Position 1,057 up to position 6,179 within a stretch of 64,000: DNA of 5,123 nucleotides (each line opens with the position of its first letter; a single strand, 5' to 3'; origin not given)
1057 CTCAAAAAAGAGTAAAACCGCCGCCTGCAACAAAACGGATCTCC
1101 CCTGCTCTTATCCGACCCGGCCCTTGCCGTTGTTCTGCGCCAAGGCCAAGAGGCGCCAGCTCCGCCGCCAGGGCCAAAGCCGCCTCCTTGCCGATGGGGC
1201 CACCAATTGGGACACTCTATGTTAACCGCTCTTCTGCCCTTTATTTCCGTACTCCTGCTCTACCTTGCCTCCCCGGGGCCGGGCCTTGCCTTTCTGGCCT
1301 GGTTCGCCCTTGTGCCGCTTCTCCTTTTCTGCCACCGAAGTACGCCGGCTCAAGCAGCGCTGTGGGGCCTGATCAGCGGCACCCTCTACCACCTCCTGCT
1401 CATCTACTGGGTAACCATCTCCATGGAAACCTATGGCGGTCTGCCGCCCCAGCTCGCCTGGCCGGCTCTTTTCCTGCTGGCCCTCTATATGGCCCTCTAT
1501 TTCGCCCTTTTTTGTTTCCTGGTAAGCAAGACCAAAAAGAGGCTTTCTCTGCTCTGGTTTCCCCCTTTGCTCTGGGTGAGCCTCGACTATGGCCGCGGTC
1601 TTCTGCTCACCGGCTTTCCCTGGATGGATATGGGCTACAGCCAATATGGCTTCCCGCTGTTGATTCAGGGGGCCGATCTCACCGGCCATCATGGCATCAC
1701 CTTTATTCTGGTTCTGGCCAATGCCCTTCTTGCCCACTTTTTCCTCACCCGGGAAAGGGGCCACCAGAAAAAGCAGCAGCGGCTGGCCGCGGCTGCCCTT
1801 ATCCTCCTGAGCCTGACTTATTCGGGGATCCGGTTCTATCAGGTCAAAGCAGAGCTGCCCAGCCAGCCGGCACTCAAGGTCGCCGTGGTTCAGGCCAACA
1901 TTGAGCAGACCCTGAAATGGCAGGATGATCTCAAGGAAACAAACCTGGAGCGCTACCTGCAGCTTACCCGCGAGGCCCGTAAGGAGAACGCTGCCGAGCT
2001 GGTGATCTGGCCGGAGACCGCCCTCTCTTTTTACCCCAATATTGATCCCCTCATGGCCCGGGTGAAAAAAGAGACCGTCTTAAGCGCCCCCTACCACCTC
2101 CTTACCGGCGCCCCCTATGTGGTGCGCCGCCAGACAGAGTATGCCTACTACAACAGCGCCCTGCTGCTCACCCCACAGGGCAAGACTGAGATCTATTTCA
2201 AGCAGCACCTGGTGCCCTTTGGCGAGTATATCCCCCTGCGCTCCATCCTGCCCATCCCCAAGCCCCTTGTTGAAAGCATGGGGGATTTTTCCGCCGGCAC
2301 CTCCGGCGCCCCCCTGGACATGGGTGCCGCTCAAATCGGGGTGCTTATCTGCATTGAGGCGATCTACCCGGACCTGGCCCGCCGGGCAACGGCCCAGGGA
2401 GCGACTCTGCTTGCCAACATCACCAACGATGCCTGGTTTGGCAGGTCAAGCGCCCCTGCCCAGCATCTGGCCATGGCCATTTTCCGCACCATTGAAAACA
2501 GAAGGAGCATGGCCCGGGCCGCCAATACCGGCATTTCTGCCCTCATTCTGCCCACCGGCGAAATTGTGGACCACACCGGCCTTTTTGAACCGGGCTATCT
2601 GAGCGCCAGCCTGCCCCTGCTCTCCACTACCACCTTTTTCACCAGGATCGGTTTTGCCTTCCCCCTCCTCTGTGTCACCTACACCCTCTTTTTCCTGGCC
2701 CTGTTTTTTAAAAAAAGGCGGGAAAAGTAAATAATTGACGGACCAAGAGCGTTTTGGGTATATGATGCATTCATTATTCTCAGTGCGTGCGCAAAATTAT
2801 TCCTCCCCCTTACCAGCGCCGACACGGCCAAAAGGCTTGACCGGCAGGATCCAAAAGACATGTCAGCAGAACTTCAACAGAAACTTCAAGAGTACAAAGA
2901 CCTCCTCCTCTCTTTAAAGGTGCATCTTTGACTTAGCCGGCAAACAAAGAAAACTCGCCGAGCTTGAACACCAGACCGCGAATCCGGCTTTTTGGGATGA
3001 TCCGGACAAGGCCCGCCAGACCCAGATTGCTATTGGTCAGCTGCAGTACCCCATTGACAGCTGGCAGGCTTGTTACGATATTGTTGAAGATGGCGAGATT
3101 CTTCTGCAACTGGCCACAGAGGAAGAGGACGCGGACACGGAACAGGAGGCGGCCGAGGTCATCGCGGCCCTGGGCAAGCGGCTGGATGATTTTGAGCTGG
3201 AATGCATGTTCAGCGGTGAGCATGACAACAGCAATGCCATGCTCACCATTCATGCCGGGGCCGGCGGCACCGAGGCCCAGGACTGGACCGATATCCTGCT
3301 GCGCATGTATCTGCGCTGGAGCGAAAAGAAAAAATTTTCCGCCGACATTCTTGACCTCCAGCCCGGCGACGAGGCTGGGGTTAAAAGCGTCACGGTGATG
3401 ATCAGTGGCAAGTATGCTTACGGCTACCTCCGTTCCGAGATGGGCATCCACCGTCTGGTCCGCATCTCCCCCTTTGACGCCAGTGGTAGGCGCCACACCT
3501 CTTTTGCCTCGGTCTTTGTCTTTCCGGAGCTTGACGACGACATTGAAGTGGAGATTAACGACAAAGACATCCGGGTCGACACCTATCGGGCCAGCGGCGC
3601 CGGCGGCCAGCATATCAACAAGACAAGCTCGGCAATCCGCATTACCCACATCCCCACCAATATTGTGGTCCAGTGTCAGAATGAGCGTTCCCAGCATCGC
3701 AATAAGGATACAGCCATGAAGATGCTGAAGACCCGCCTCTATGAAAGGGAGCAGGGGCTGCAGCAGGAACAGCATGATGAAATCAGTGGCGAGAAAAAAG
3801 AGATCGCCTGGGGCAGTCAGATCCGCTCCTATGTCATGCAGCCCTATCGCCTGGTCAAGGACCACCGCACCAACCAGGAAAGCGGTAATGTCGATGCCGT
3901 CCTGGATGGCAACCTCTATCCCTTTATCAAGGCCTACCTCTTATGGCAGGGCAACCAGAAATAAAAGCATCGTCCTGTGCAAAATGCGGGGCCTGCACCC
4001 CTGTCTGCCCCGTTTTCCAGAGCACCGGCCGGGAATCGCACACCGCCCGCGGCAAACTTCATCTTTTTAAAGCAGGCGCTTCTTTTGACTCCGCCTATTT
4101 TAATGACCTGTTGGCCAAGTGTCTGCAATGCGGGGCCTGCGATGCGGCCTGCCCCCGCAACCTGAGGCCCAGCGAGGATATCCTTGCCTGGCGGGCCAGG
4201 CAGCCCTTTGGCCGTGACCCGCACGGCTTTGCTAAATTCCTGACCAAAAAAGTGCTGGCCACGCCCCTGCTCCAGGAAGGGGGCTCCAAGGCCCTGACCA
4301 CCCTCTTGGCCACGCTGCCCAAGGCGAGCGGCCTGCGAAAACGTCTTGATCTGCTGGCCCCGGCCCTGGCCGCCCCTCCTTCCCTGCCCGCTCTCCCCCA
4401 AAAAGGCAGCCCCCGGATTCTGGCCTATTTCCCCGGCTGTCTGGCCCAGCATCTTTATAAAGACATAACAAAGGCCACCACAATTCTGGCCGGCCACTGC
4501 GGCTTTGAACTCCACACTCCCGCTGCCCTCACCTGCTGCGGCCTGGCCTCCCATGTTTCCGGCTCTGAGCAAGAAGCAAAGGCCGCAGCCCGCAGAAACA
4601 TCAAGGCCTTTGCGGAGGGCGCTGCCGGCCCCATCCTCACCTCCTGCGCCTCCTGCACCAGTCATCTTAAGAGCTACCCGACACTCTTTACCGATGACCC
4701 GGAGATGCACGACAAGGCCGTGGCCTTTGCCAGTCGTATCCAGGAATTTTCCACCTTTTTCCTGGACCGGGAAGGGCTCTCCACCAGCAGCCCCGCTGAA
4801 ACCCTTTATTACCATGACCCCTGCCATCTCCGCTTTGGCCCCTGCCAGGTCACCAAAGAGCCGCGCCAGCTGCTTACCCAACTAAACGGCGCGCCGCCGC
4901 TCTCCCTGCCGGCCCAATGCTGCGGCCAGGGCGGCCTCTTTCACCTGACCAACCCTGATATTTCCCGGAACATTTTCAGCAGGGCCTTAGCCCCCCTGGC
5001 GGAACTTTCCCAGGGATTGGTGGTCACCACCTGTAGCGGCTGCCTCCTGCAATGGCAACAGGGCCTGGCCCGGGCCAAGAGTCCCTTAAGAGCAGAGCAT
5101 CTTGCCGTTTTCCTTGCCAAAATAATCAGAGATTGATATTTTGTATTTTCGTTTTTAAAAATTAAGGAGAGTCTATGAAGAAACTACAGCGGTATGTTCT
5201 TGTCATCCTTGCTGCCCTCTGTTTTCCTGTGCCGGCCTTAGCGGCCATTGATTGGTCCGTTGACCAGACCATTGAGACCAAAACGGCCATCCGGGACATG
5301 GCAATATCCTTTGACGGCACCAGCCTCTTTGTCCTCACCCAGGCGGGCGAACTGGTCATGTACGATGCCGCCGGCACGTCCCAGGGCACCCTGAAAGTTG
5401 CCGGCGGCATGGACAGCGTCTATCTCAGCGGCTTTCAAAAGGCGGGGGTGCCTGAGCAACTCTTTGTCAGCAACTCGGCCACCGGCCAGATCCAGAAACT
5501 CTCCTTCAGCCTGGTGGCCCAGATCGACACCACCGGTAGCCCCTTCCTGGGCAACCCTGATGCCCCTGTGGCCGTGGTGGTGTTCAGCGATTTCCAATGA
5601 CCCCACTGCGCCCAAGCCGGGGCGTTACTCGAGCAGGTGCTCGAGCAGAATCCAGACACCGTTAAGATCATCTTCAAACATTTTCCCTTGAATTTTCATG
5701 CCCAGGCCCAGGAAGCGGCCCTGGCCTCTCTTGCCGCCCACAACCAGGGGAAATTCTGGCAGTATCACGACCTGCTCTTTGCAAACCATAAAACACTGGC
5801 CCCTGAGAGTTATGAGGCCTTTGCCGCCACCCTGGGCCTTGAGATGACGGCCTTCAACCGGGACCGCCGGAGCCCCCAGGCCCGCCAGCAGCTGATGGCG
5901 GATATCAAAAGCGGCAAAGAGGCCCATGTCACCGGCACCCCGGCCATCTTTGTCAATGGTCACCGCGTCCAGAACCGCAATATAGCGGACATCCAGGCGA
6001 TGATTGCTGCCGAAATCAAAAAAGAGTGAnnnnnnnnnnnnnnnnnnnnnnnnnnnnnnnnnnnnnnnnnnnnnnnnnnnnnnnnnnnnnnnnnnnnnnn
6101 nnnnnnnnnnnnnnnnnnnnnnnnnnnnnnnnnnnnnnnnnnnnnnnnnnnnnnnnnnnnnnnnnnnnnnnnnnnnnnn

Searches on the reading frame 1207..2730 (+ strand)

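Call 41: search_protein_families(library=pfam, proteins=[window:1207-2730:+], max_evalue=0.0001)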
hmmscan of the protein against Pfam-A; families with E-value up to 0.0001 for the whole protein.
window:1207-2730:+ (507 aa): 2 families
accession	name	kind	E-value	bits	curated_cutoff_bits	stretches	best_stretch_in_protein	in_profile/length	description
PF20154.4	LNT_N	-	3.6e-37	128.4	27.1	1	16-174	3-159/159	Apolipoprotein N-acyltransferase N-terminal domain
PF00795.27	CN_hydrolase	-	1.3e-32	113.6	23.2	1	224-471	1-248/256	Carbon-nitrogen hydrolase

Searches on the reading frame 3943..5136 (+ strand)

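Call 41: search_protein_families(library=pfam, proteins=[window:3943-5136:+], max_evalue=0.0001)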
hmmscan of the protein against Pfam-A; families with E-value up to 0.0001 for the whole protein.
window:3943-5136:+ (397 aa): 8 families
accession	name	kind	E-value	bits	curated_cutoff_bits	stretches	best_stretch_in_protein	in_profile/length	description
PF02754.22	CCG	-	3.8e-28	97.9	20.6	2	161-243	2-85/85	Cysteine-rich domain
PF13183.11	Fer4_8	-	1.2e-12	48.5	27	1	9-74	2-68/68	4Fe-4S dicluster domain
PF13534.11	Fer4_17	-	1.8e-10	41.6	22.2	1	11-74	1-60/61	4Fe-4S dicluster domain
PF12838.12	Fer4_7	-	1.3e-06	29.2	27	1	12-73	2-51/52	4Fe-4S dicluster domain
PF12837.12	Fer4_6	-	6.9e-06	26.2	25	0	5-24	2-21/24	4Fe-4S binding domain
PF13237.11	Fer4_10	-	7.3e-06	26.3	25.5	0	6-26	3-22/53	4Fe-4S dicluster domain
PF13187.11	Fer4_9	-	4.6e-05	23.8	27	1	12-73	2-50/52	4Fe-4S dicluster domain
PF13484.11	Fer4_16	-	4.8e-05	24.5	30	0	12-73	2-66/66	4Fe-4S double cluster binding domain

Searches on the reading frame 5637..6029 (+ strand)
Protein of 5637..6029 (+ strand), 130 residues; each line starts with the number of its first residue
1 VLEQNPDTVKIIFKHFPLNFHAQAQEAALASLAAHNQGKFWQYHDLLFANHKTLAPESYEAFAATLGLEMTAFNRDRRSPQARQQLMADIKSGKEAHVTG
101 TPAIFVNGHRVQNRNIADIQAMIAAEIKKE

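Call 41: search_protein_families(library=pfam, proteins=[window:5637-6029:+], max_evalue=0.0001)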
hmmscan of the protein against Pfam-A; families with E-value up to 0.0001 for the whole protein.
window:5637-6029:+ (130 aa): 3 families
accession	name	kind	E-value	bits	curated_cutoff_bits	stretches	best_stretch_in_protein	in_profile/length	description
PF13462.12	Thioredoxin_4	-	1e-14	55.5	23.2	1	6-123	45-163/165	Thioredoxin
PF01323.26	DSBA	-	4.8e-12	46.5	25.6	1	15-112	76-178/191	DSBA-like thioredoxin domain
PF13743.12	Thioredoxin_5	-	8e-08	32.7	27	1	42-115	98-172/186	Thioredoxin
